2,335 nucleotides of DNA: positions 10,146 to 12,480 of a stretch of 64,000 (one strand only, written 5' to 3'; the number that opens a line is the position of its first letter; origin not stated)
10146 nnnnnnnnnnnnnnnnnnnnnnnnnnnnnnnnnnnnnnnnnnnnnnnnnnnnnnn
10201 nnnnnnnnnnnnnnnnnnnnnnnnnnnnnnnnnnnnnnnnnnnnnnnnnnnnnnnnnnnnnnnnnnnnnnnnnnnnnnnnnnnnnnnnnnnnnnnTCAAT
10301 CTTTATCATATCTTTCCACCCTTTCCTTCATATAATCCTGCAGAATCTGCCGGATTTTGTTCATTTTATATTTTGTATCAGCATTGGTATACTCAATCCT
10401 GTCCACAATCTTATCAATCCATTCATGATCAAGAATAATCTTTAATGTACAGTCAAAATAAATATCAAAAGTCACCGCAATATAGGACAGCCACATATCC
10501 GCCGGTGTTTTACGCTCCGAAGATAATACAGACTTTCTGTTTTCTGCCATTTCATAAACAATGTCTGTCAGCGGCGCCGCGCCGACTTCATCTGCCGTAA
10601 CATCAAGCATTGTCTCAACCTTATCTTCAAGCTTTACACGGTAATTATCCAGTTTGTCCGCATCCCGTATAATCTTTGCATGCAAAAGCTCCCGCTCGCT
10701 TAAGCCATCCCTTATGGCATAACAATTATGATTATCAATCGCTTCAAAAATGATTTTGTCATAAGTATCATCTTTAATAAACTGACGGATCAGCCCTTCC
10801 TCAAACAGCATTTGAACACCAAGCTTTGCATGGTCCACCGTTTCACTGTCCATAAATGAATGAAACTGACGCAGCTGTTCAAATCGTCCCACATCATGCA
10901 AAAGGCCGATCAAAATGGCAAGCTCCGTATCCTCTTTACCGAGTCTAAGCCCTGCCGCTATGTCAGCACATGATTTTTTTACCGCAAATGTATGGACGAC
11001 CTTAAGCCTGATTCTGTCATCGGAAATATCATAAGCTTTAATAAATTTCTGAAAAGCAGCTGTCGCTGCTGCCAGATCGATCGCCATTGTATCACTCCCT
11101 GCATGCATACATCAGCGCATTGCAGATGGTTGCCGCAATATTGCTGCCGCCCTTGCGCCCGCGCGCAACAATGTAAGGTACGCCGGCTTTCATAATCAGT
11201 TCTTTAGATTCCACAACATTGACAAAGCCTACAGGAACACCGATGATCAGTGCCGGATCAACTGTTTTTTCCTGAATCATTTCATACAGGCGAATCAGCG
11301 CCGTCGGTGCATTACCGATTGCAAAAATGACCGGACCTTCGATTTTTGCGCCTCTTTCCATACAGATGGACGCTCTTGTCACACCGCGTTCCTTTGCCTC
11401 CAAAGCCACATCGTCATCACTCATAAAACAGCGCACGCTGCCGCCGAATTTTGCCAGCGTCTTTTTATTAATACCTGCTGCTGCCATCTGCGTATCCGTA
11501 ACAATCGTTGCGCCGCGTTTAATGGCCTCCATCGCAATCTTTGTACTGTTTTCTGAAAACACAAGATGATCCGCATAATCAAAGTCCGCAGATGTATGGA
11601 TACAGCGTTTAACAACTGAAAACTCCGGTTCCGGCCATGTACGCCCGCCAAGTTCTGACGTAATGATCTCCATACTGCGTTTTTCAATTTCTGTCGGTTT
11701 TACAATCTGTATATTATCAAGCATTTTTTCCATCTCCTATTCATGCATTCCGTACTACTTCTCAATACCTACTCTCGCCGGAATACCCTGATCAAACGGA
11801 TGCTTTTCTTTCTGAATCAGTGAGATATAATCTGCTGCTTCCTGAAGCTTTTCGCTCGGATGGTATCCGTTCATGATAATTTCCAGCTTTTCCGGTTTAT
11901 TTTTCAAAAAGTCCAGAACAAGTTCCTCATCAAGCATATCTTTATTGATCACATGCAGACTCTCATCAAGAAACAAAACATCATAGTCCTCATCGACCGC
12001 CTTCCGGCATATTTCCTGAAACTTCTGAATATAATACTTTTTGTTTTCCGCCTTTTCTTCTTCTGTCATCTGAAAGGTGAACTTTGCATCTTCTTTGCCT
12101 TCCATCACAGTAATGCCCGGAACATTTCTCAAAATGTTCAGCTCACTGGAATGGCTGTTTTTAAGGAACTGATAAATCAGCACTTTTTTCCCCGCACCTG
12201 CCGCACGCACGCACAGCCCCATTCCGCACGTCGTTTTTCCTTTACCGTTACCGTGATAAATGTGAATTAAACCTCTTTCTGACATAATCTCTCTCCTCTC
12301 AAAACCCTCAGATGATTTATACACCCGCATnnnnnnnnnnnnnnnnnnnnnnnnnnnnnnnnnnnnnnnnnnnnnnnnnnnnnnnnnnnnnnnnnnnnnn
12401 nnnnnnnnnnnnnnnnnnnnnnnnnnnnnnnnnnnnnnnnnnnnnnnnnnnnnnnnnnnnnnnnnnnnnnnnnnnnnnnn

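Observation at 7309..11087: Chelatase-less anaerobic B12 operon ends in a four-gene putative metal-handling tail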

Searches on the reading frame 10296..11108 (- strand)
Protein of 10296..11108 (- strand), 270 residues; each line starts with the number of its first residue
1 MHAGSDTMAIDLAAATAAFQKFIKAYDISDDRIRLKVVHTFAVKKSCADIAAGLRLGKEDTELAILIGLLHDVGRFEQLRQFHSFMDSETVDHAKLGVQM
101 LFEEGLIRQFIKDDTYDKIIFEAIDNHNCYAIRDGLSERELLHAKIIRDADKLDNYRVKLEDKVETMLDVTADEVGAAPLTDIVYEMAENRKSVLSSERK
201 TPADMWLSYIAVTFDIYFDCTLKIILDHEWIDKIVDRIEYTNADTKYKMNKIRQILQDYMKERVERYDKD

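Call 5: search_protein_families(library=pfam, proteins=[window:10296-11108:-], max_evalue=0.01)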
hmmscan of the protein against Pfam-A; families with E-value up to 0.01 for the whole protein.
window:10296-11108:- (270 aa): 1 family
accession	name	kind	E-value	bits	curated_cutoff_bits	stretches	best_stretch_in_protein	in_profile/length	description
PF01966.28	HD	-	1.8e-11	44.8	22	1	39-155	4-115/116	HD domain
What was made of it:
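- On HD phosphohydrolase superfamily - gene 11087-10296: PF01966, 44.8 bits against a cutoff of 22 (call 5).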

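Call 10: search_protein_families(library=ncbifam, proteins=[window:10296-11108:-], max_evalue=0.01)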
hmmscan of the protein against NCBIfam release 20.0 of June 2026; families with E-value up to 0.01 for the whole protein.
window:10296-11108:- (270 aa): 1 family
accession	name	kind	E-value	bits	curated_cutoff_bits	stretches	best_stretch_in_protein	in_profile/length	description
TIGR00277.1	HDIG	domain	1.2e-08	34.7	27.6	1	38-111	7-75/84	HDIG domain-containing metalloprotein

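Call 45: find_homologous_proteins(query=window:10296-11087:-, max_evalue=0.001)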
Query window:10296-11087:- (263 aa): 3216 proteins with E <= 0.001 among 4580 candidates; the best 120 are listed.
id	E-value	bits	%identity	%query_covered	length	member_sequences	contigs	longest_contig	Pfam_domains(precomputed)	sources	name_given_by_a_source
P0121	1.6e-166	570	100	100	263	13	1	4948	PF01966.29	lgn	-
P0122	5.9e-132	457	80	100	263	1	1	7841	PF01966.29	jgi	-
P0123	3.3e-131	455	79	99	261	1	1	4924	PF01966.29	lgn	-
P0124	6.3e-121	421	73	99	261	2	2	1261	PF01966.29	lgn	-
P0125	7.0e-119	414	73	98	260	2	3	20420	PF01966.29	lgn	-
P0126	2.7e-95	337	61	99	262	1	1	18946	PF01966.29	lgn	-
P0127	1.0e-94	335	59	99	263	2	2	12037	PF01966.29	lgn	-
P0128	1.1e-92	328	60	98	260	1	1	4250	PF01966.29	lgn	-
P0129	1.7e-92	328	60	99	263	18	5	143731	PF01966.29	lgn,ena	-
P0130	3.4e-92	327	60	100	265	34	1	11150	PF01966.29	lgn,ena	-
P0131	7.7e-92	326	60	98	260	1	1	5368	PF01966.29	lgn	-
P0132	6.4e-91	323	58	100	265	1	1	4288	PF01966.29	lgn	-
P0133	1.2e-90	322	58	100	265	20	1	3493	PF01966.29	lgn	-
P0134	1.2e-89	319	57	100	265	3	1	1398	PF01966.29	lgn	-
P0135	1.6e-89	318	58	100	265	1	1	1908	PF01966.29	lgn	-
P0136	2.6e-79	285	50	99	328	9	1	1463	PF01966.29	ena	-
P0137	9.4e-78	280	51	97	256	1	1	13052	PF01966.29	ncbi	-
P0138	1.3e-75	273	50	95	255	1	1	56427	PF01966.29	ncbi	-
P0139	2.2e-75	272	51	95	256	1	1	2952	PF01966.29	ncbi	ncbi:MAG: HD domain-containing protein [Dorea sp.]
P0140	2.5e-75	272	51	96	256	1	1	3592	PF01966.29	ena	-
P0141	4.5e-75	271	50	96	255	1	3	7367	PF01966.29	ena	-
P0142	4.6e-75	271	51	97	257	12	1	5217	PF01966.29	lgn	-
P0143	7.8e-75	270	50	95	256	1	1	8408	PF01966.29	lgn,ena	-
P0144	8.4e-75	270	49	95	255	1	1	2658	PF01966.29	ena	-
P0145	9.1e-75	270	52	95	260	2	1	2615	PF01966.29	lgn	-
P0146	2.6e-74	268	50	96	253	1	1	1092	PF01966.29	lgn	-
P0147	2.9e-74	268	50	96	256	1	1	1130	PF01966.29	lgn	-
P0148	3.2e-74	268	50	96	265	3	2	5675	PF01966.29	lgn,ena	-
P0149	8.7e-74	267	48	97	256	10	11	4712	PF01966.29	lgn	-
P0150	1.1e-73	266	50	96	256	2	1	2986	PF01966.29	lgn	-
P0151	1.2e-73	266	51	96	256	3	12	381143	PF01966.29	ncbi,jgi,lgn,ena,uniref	ncbi:HD domain-containing protein [Bariatricus sp. SGI.154]|uniref:HD domain-containing protein n=1 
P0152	1.3e-73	266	47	97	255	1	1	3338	PF01966.29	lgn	-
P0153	1.4e-73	266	48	97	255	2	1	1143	PF01966.29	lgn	-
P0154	1.4e-73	266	49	95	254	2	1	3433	PF01966.29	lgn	-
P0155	2.2e-73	265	50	95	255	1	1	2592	PF01966.29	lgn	-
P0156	2.3e-73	265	51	96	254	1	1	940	PF01966.29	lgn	-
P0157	4.3e-73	264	47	97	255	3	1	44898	PF01966.29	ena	-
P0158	4.7e-73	264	50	98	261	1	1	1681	PF01966.29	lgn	-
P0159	6.5e-73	264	51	97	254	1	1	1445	PF01966.29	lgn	-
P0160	6.7e-73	264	48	95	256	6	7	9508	PF01966.29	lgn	-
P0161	7.3e-73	264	50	97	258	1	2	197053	PF01966.29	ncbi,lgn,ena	-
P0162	7.4e-73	264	48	95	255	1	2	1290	PF01966.29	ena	-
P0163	9.7e-73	263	50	95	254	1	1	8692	PF01966.29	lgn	-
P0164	1.2e-72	263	47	97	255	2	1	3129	PF01966.29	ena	-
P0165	1.3e-72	263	49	97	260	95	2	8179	PF01966.29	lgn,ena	-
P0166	1.4e-72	263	48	95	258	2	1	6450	PF01966.29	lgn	-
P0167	1.5e-72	263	49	95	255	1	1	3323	PF01966.29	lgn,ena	-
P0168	1.5e-72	263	47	97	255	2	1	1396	PF01966.29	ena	-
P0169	1.6e-72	262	49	97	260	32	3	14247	PF01966.29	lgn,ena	-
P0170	1.6e-72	262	48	95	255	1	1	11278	PF01966.29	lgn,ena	-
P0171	2.1e-72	262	46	95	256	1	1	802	PF01966.29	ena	-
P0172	2.1e-72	262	48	97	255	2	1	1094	PF01966.29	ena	-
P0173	2.9e-72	262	47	97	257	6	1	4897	PF01966.29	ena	-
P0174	3.1e-72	262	48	97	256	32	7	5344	PF01966.29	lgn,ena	-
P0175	3.1e-72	262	49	97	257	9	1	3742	PF01966.29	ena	-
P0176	3.7e-72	261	47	97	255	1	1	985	PF01966.29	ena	-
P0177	4.2e-72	261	50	96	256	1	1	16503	PF01966.29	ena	-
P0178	5.1e-72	261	50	97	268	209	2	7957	PF01966.29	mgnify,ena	mgnify:FL=1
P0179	5.4e-72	261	49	96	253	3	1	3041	PF01966.29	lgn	-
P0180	7.8e-72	260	51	92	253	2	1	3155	PF01966.29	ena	-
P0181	8.4e-72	260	50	97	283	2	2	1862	PF01966.29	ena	-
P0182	1.1e-71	260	48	97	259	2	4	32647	PF01966.29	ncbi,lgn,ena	-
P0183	1.2e-71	260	51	97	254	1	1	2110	PF01966.29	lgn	-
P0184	1.4e-71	259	48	97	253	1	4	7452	PF01966.29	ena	-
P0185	1.4e-71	259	49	98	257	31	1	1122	PF01966.29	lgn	-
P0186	1.5e-71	259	48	94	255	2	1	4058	PF01966.29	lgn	-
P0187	1.6e-71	259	49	97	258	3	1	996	PF01966.29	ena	-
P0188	1.9e-71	259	48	97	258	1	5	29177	PF01966.29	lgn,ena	-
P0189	2.3e-71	259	50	96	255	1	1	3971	PF01966.29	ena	-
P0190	2.6e-71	258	47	94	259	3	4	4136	PF01966.29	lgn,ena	-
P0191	2.8e-71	258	49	97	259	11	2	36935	PF01966.29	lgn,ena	-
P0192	3.0e-71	258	48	96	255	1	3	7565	PF08668.19,PF01966.29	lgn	-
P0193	3.0e-71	258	49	95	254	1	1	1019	PF01966.29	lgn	-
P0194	3.6e-71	258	49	96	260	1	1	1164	PF01966.29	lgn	-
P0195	4.0e-71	258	48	97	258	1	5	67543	PF01966.29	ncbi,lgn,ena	-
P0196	4.4e-71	258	48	97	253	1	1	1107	PF01966.29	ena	-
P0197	4.5e-71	258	49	97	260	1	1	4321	PF01966.29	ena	-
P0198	4.7e-71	258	49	97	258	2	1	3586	PF01966.29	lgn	-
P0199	6.3e-71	257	49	95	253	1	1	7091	PF01966.29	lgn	-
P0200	6.4e-71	257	48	97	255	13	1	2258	PF01966.29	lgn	-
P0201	6.5e-71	257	46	98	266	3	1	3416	PF01966.29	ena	-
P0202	6.6e-71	257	48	97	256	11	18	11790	PF01966.29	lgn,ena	-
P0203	6.9e-71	257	48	96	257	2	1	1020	PF01966.29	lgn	-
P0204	8.6e-71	257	49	96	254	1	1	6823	PF01966.29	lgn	-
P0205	8.9e-71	257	49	94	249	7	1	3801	PF01966.29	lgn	-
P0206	1.5e-70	256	50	94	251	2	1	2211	PF01966.29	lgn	-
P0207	1.7e-70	256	49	97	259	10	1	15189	PF01966.29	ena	-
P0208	1.7e-70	256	48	97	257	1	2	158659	PF01966.29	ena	-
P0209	2.0e-70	256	48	94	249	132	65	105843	PF01966.29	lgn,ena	-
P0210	2.5e-70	255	50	96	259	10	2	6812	PF01966.29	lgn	-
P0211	2.6e-70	255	48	97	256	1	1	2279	PF01966.29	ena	-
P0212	3.2e-70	255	48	94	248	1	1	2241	PF01966.29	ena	-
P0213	4.0e-70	255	50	96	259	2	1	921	PF01966.29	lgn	-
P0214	4.0e-70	255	49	95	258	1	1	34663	PF01966.29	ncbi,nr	ncbi:MAG: HD domain-containing protein [Lachnospiraceae bacterium]|nr:HD domain-containing protein [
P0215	4.1e-70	255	46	99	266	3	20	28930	PF01966.29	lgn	-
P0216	4.3e-70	255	48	96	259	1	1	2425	PF01966.29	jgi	jgi:uncharacterized domain HDIG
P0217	4.6e-70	254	48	97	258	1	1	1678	PF01966.29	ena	-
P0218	5.4e-70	254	46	97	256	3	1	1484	PF01966.29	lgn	-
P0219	5.6e-70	254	48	96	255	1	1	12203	PF01966.29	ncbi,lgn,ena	-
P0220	5.7e-70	254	48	96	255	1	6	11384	PF01966.29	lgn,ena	-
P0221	5.8e-70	254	49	97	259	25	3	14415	PF01966.29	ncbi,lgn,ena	-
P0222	5.8e-70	254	48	96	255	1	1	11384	PF08668.19,PF01966.29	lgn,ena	-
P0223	6.0e-70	254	47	96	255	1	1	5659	PF08668.19,PF01966.29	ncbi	-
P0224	7.2e-70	254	48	95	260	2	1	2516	PF01966.29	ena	-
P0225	7.4e-70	254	47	96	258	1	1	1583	PF01966.29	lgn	-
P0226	8.1e-70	254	47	96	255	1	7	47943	PF01966.29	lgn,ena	-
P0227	8.2e-70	254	47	96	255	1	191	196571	PF08668.19,PF01966.29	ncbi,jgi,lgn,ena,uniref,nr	ncbi:MAG: HD domain-containing protein [Dorea sp.]|jgi:putative nucleotidyltransferase with HDIG dom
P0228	9.4e-70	253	47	96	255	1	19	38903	PF08668.19,PF01966.29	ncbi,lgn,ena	-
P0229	1.0e-69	253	50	95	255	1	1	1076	PF01966.29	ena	-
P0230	1.2e-69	253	47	96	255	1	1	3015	PF08668.19,PF01966.29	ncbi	-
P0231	1.3e-69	253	49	97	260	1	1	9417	PF01966.29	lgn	-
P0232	1.5e-69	253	47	98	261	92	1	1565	PF01966.29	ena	-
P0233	1.5e-69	253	48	95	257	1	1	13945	PF01966.29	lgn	-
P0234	1.7e-69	253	50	98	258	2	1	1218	PF01966.29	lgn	-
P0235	1.7e-69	253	47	96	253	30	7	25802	PF01966.29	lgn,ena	-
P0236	1.7e-69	253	45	97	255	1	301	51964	PF01966.29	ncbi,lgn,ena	-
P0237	1.8e-69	252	47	98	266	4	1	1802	PF01966.29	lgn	-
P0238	1.8e-69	252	48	97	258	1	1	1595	PF01966.29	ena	-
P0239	1.9e-69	252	45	97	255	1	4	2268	PF01966.29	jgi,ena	-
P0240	2.2e-69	252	50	97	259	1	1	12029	PF01966.29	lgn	-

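Call 47: find_encoding_contigs(protein=P0126, flank=10000, max_places=1)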
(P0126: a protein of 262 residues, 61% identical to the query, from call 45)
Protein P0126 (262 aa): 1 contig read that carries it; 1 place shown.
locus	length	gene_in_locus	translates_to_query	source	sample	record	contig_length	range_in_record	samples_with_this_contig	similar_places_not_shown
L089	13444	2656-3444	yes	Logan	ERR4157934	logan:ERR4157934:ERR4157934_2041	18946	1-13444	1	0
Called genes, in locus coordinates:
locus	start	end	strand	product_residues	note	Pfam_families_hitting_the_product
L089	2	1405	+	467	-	?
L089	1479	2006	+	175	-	PF02572:CobA_CobO_BtuR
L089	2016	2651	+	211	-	PF02570:CbiC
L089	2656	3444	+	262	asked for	PF01966:HD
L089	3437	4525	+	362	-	PF02492:cobW, PF07683:CobW_C (weak)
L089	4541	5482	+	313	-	PF02492:cobW, PF21537:DUF1980_C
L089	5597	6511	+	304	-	PF00126:HTH_1, PF03466:LysR_substrate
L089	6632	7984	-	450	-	PF02667:SCFA_trans, PF03606:DcuC, PF03806:ABG_transport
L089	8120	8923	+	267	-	PF00165:HTH_AraC (weak), PF12833:HTH_18, PF00165:HTH_AraC (weak)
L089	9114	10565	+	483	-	PF00890:FAD_binding_2, PF01266:DAO, PF01494:FAD_binding_3 (faint), PF01946:Thi4 (weak), PF03486:HI0933_like, PF07992:Pyr_redox_2 (weak), PF12831:FAD_oxidored, PF13450:NAD_binding_8 (weak), +1 more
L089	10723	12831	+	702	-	PF13510:Fer2_4, PF10588:NADH-G_4Fe-4S_3, PF12838:Fer4_7, PF13237:Fer4_10 (weak), PF14691:Fer4_20, PF01266:DAO, PF07992:Pyr_redox_2, PF13450:NAD_binding_8, +7 more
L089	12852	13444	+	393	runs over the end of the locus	PF01512:Complex1_51K, PF14697:Fer4_21 (faint), PF10589:NADH_4Fe-4S, PF00037:Fer4 (weak), PF12837:Fer4_6 (weak), PF13237:Fer4_10 (weak), PF12838:Fer4_7 (weak), PF13187:Fer4_9 (weak), +1 more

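Call 48: find_encoding_contigs(protein=P0227, flank=6000, max_places=2)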
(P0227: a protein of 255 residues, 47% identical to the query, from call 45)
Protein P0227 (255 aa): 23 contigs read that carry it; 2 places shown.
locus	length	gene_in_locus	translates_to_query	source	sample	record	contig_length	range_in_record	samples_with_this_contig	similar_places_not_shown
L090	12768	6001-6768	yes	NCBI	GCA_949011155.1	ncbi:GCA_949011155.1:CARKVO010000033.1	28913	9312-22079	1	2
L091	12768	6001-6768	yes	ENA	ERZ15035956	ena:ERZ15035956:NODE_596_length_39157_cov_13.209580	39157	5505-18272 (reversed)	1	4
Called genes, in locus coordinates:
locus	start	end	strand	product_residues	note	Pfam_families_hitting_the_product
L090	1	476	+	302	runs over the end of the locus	PF00294:PfkB, PF08543:Phos_pyr_kin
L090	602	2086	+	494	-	PF02952:Fucose_iso_C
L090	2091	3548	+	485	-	PF00370:FGGY_N, PF02782:FGGY_C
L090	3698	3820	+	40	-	-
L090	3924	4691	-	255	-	PF08282:Hydrolase_3, PF00702:Hydrolase (weak), PF05116:S6PP (weak)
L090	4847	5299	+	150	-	PF02502:LacAB_rpiB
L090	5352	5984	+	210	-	PF00702:Hydrolase, PF12710:HAD, PF13419:HAD_2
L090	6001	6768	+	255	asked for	PF08668:HDOD (faint), PF01966:HD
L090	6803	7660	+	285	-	PF10672:Methyltrans_SAM, PF03602:Cons_hypoth95 (weak)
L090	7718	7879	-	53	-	-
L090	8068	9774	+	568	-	PF09820:AAA-ATPase_like, PF08011:PDDEXK_9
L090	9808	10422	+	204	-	PF12822:ECF_trnsprt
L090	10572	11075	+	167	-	PF12802:MarR_2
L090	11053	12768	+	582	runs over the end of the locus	PF00664:ABC_membrane, PF00005:ABC_tran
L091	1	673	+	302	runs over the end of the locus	PF00294:PfkB, PF08543:Phos_pyr_kin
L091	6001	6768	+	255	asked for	PF08668:HDOD (faint), PF01966:HD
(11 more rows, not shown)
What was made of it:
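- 10296..11087 (-): HD-domain phosphohydrolase (263 aa); motifs LLHDVGR, DHAKLG, DADKLD. A clade-restricted insertion between cbiC and the chaperone pair. The family in Dorea sits in a sugar/HAD context (call 48).
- Relatives at about 47-51% identity lie in unrelated sugar/HAD contexts (call 48).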

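Call 49: find_encoding_contigs(protein=P0129, flank=10000, max_places=1)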
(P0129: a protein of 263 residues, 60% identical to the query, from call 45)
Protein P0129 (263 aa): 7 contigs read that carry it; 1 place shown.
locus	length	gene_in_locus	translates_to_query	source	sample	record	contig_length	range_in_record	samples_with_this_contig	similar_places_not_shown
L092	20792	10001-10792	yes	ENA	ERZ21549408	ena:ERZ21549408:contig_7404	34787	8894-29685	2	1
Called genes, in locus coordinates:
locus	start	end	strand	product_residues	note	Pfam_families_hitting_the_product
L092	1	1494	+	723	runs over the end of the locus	PF02571:CbiJ, PF01656:CbiA, PF13500:AAA_26 (faint), PF07685:GATase_3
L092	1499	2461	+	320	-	PF03186:CobD_Cbib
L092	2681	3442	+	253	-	PF01891:CbiM, PF12822:ECF_trnsprt (weak)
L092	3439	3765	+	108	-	PF02553:CbiN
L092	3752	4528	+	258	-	PF02361:CbiQ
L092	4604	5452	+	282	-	PF02463:SMC_N, PF00005:ABC_tran, PF13304:AAA_21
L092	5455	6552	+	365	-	PF00155:Aminotran_1_2, PF04864:Alliinase_C (weak)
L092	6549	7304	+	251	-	PF03372:Exo_endo_phos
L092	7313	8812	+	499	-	PF01656:CbiA, PF13500:AAA_26, PF07685:GATase_3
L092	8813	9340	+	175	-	PF02572:CobA_CobO_BtuR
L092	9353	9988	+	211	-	PF02570:CbiC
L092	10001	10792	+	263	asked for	PF01966:HD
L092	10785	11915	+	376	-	PF02492:cobW, PF07683:CobW_C (weak)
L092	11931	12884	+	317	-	PF02492:cobW, PF21537:DUF1980_C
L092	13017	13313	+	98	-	PF01371:Trp_repressor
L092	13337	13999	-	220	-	PF08876:DUF1836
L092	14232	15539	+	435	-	PF03553:Na_H_antiporter, PF03600:CitMHS (faint), PF03553:Na_H_antiporter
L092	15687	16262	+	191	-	PF00005:ABC_tran, PF13304:AAA_21 (weak)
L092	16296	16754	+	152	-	PF16431:DUF5028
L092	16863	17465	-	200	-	PF13189:Cytidylate_kin2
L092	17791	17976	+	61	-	-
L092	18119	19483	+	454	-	PF00285:Citrate_synt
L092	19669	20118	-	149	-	PF01928:CYTH (weak)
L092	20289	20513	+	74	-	PF00269:SASP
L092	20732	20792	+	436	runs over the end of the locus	PF05697:Trigger_N, PF00254:FKBP_C, PF05698:Trigger_C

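Call 66: search_solved_structures(query=window:10296-11087:-, max_evalue=1, show_alignments=1)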
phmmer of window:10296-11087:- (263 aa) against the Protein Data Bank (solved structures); distinct sequences matched with E-value up to 1: 1.
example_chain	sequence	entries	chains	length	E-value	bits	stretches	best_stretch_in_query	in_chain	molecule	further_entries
2pq7_A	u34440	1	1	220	0.0027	21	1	29-148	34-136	Predicted HD superfamily hydrolase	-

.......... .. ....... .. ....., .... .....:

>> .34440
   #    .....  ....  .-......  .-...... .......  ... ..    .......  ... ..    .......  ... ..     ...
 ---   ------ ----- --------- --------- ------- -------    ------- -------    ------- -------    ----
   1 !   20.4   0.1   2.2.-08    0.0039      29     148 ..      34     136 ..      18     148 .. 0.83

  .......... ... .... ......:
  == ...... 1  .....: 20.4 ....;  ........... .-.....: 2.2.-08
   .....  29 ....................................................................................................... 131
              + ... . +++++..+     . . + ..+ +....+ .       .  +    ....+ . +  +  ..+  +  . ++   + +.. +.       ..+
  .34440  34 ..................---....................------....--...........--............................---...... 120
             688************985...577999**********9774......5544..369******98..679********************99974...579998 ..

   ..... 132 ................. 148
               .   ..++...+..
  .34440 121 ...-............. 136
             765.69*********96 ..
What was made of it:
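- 10296..11087 (-): The only PDB relative is an uncharacterised HD hydrolase, 2pq7, E = 0.003 (call 66).
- No similarity to any characterised enzyme (call 66).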

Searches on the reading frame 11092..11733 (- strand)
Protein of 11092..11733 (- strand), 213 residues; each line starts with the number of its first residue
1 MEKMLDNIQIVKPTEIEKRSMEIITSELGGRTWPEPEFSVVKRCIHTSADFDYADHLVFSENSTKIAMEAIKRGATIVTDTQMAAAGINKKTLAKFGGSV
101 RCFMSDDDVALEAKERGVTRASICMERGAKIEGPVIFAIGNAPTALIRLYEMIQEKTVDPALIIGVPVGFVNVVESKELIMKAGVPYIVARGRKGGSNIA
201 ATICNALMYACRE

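Call 5: search_protein_families(library=pfam, proteins=[window:11092-11733:-], max_evalue=0.01)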
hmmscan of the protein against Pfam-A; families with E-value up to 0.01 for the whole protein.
window:11092-11733:- (213 aa): 1 family
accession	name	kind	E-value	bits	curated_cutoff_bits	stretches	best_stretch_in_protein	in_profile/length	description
PF02570.20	CbiC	-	3.2e-79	265.6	22.5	1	15-209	1-195/196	Precorrin-8X methylmutase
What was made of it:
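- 11092..11733 (-): cbiC, the last canonical B12 gene before the tail. Pfam CbiC 3.2e-79 (call 5).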

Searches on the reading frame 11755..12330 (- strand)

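Call 5: search_protein_families(library=pfam, proteins=[window:11755-12330:-], max_evalue=0.01)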
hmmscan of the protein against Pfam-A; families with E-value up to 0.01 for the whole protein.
window:11755-12330:- (191 aa): 1 family
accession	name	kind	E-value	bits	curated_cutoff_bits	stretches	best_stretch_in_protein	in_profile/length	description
PF02572.21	CobA_CobO_BtuR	-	8.4e-52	176.3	25.7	1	18-190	1-171/172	ATP:corrinoid adenosyltransferase BtuR/CobO/CobP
